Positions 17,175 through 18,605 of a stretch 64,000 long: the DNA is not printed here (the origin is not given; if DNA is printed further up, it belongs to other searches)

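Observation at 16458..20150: Translationally coupled TDO/PrnB-like protein and histidine-decarboxylase-like PLP enzyme downstream of membrane proteins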

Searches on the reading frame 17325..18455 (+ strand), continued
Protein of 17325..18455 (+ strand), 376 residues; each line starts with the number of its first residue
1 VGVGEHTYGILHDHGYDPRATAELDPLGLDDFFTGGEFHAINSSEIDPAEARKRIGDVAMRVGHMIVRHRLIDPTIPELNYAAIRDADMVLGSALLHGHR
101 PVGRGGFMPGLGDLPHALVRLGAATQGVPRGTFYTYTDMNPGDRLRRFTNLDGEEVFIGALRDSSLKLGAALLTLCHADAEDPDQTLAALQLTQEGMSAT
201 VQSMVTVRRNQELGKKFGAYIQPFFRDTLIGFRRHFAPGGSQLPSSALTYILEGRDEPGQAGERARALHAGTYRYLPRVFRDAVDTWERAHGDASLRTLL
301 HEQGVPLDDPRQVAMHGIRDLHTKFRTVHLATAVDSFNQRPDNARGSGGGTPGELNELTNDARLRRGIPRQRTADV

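Call 111: search_solved_structures(query=A1, max_evalue=1, show_alignments=5)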
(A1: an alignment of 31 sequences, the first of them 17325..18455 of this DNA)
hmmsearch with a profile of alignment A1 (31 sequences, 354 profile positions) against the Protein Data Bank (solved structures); distinct sequences matched with E-value up to 1: 31.
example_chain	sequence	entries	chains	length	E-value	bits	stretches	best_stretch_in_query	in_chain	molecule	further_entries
2v7i_A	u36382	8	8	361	3.7e-79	269.5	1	12-351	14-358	PRNB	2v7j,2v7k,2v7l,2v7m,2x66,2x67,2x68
9dfg_A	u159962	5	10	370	1.7e-75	257.5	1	12-348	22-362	PrnB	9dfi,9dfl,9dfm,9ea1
2nwb_A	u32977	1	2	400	2e-15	59.9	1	71-279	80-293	Conserved domain protein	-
1zee_A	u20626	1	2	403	2e-15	59.9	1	71-277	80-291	hypothetical protein SO4414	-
4u74_A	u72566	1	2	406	0.0029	19.9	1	160-311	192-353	Indoleamine 2,3-dioxygenase 1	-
7e0u_A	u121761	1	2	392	0.0058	18.9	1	157-311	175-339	Indoleamine 2,3-dioxygenase 1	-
7e0o_A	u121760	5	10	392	0.006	18.9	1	157-311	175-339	Indoleamine 2,3-dioxygenase 1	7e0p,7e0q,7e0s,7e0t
5whr_A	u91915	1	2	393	0.006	18.9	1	157-311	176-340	Indoleamine 2,3-dioxygenase 1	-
6f0a_A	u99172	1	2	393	0.006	18.9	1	157-311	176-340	Indoleamine 2,3-dioxygenase 1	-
6pu7_A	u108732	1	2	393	0.006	18.9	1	157-311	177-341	Indoleamine 2,3-dioxygenase 1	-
6azw_A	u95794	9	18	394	0.0061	18.8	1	157-311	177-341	Indoleamine 2,3-dioxygenase 1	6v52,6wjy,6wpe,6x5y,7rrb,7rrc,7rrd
6azu_A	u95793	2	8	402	0.0064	18.8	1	157-311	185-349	Indoleamine 2,3-dioxygenase 1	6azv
5ek2_A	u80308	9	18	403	0.0065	18.7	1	157-311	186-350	Indoleamine 2,3-dioxygenase 1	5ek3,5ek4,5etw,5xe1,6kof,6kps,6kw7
6e40_A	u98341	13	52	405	0.0066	18.7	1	157-311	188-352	Indoleamine 2,3-dioxygenase 1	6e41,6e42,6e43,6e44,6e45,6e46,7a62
8abx_A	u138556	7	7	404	0.0066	18.7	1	157-311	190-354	Indoleamine 2,3-dioxygenase 1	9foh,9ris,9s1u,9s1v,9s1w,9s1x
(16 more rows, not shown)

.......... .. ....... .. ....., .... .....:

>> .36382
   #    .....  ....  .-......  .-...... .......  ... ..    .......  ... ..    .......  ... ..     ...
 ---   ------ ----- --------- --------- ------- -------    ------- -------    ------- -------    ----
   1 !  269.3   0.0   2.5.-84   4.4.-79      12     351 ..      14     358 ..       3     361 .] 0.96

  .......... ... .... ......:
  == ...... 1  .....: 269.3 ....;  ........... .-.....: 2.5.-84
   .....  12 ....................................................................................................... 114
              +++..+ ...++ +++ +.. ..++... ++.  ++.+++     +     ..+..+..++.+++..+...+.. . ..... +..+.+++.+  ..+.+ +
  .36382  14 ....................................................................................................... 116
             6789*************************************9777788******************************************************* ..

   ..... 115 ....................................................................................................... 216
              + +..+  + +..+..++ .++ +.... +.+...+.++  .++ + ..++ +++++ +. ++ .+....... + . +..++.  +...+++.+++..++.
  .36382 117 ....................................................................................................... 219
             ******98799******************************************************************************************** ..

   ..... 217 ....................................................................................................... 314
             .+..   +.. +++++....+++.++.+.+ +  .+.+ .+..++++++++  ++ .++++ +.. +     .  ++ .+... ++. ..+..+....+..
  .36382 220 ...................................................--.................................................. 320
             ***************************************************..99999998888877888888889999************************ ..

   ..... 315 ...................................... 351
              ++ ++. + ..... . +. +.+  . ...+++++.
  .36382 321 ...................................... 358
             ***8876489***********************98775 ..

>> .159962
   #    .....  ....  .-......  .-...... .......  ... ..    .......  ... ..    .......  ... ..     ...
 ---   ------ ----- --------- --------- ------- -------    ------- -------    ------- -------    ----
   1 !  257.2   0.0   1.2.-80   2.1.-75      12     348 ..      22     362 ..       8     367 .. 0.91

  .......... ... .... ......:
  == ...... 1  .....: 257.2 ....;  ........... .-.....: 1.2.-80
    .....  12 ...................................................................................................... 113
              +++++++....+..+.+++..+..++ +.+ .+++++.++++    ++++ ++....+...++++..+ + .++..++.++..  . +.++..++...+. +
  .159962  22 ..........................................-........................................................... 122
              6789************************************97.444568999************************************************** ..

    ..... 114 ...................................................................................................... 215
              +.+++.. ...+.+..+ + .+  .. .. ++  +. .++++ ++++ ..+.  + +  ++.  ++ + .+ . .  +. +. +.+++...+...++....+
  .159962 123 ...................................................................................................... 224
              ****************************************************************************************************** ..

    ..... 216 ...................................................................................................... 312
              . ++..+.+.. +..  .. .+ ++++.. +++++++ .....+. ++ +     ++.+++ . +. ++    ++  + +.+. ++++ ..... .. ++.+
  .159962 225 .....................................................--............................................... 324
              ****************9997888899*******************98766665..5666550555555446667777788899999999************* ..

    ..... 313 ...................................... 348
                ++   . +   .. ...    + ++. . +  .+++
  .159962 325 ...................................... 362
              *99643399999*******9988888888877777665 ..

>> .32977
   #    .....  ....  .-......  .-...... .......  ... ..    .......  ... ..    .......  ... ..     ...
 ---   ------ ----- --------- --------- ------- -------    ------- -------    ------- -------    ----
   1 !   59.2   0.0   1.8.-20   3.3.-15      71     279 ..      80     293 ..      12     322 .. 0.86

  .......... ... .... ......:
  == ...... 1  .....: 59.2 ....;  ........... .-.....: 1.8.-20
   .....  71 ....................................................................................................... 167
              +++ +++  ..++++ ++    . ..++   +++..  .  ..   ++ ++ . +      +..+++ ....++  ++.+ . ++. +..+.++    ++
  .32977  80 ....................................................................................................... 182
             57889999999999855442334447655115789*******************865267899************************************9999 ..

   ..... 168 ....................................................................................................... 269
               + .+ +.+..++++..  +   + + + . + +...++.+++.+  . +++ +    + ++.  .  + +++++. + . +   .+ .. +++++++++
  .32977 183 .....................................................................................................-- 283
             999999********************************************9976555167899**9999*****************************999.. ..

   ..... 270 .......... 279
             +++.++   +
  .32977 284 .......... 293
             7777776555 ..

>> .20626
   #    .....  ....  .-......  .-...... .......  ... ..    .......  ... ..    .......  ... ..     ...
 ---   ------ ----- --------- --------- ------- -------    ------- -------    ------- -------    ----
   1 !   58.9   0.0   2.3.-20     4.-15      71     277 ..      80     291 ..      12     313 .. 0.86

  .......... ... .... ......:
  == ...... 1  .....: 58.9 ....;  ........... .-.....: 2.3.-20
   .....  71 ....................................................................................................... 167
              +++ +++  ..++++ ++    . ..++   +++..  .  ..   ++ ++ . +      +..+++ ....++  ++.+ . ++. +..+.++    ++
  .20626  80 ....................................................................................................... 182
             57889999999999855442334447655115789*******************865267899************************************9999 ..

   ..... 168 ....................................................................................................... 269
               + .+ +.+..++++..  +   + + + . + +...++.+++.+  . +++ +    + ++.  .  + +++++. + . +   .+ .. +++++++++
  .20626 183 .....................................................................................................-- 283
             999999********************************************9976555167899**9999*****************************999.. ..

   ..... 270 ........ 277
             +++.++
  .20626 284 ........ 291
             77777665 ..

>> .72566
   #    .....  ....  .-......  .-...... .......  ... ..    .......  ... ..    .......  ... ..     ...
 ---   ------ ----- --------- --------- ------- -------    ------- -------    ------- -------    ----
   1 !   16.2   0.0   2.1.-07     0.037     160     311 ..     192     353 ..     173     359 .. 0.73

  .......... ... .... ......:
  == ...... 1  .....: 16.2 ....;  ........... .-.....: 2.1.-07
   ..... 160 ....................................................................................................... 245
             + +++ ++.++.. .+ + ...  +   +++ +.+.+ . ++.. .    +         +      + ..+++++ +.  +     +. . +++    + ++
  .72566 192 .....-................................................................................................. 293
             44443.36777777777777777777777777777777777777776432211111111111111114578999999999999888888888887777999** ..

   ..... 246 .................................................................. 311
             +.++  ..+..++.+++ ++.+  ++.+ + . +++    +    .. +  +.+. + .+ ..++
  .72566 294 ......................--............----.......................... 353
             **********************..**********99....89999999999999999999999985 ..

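Call 115: search_solved_structures(query=L040:224-1633:+, max_evalue=1e-20)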
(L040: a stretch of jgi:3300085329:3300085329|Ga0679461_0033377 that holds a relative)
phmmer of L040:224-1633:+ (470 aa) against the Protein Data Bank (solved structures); distinct sequences matched with E-value up to 1e-20: 29.
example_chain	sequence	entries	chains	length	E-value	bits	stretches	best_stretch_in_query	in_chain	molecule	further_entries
6eei_A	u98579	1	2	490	9.9e-125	420.1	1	3-465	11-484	Tyrosine decarboxylase 1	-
6liu_A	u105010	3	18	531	1.4e-113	383.4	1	3-410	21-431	Tyrosine/DOPA decarboxylase 2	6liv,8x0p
6eew_A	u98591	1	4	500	1.9e-113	382.9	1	4-464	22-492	Aromatic-L-amino-acid decarboxylase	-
6eem_A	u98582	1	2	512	1.4e-112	380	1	3-463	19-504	Tyrosine/dopa decarboxylase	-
8x0o_A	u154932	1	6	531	2.4e-112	379.3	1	3-410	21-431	Tyrosine/DOPA decarboxylase 2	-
3rbf_A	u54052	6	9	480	6.6e-110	371.2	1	6-467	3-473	Aromatic-L-amino-acid decarboxylase | aromatic L-amino acid decarboxylase | Dopa decarboxylase (Aromatic L-amino acid decarboxylase)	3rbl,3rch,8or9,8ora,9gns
9hrh_A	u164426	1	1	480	2.4e-109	369.4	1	6-467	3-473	Aromatic-L-amino-acid decarboxylase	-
9hri_A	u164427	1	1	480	6.2e-109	368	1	6-467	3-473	Aromatic-L-amino-acid decarboxylase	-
9dui_A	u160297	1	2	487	2.6e-108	366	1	5-466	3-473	Aromatic-L-amino-acid decarboxylase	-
1js3_A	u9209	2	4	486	3.1e-108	365.7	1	6-466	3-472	DOPA decarboxylase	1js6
4e1o_A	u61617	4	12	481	1e-107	364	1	3-465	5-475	Histidine decarboxylase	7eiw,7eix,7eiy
7xin_A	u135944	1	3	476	1.2e-105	357.2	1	6-462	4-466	DOPA decarboxylase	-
6khn_A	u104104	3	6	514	1.9e-105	356.6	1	4-465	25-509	Tryptophan decarboxylase 1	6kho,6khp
6eeq_A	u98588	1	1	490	1.1e-93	317.8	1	4-466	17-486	4-hydroxyphenylacetaldehyde synthase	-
3k40_A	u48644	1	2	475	9.8e-93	314.6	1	6-465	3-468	Aromatic-L-amino-acid decarboxylase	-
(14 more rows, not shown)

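Call 116: search_protein_families(library=pfam, proteins=[L040:3032-3514:+, L041:1593-2543:+, L041:2543-2866:+, L041:3816-5165:+, L040:224-1633:+], max_evalue=0.01)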
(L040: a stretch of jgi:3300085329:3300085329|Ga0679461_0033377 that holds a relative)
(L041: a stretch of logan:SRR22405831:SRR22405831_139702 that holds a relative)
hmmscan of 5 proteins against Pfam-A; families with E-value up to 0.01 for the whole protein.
L040:3032-3514:+ (161 aa): 0 families

L041:1593-2543:+ (316 aa): 3 families
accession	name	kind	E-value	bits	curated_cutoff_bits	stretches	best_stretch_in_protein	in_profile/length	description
PF00534.26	Glycos_transf_1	-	1.1e-11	45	26.4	1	196-290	74-170/172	Glycosyl transferases group 1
PF13692.12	Glyco_trans_1_4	-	2.4e-09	38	27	1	206-278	68-142/142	Glycosyl transferases group 1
PF13524.12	Glyco_trans_1_2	-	3.4e-07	30.8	25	1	199-300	31-136/144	Glycosyl transferase-like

L041:2543-2866:+ (107 aa): 0 families

L041:3816-5165:+ (450 aa): 1 family
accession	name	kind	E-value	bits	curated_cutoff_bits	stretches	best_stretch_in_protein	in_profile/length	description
PF00668.25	Condensation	-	1.3e-105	354.2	30.6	1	43-449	3-416/456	Condensation domain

L040:224-1633:+ (470 aa): 1 family
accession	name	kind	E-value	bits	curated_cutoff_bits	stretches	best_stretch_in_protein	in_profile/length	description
PF00282.25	Pyridoxal_deC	-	7.4e-92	308.4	27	1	38-408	1-374/375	Pyridoxal-dependent decarboxylase conserved domain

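Call 123: list_cluster_members(proteins=[P0073, P0122, P0121, P0023, P0094, P0116, P0066, L036:4710-6206:+, L040:224-1633:+, P0132])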
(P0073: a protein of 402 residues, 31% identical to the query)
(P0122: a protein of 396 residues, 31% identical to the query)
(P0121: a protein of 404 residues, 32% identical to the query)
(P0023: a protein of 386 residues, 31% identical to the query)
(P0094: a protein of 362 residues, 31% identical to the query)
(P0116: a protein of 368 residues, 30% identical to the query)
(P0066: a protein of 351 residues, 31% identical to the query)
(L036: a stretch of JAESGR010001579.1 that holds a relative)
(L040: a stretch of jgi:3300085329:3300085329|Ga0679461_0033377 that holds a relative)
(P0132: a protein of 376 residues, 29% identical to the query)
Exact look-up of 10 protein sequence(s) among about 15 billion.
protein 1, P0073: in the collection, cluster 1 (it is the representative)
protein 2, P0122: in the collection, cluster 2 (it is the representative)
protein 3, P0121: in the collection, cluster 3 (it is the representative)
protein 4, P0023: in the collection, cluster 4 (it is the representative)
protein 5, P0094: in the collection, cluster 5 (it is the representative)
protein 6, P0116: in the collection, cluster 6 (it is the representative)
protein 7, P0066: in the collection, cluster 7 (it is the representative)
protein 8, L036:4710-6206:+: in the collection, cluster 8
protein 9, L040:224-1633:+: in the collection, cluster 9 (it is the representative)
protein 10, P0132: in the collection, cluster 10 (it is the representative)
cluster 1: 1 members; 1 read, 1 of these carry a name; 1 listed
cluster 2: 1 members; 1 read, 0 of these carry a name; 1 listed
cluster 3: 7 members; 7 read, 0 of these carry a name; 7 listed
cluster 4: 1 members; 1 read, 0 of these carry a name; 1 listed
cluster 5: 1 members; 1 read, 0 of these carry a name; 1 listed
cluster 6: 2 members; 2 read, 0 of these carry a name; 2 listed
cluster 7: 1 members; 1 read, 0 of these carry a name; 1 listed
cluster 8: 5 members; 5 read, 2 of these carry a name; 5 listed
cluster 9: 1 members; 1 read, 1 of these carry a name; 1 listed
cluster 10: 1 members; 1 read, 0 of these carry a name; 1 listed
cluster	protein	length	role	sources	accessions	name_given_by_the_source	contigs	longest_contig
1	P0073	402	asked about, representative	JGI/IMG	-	monodechloroaminopyrrolnitrin synthase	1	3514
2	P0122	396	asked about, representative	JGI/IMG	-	-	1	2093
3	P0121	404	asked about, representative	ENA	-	-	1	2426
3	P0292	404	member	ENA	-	-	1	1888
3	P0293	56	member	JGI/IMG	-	-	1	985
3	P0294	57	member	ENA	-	-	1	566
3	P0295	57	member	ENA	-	-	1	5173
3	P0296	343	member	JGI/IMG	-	-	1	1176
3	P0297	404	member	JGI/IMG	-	-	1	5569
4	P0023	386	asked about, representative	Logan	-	-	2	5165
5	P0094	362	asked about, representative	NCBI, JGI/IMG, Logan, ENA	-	-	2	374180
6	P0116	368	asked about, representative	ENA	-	-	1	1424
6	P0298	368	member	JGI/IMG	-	-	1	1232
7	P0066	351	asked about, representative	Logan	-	-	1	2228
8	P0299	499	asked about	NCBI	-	-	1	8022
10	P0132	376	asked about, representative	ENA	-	-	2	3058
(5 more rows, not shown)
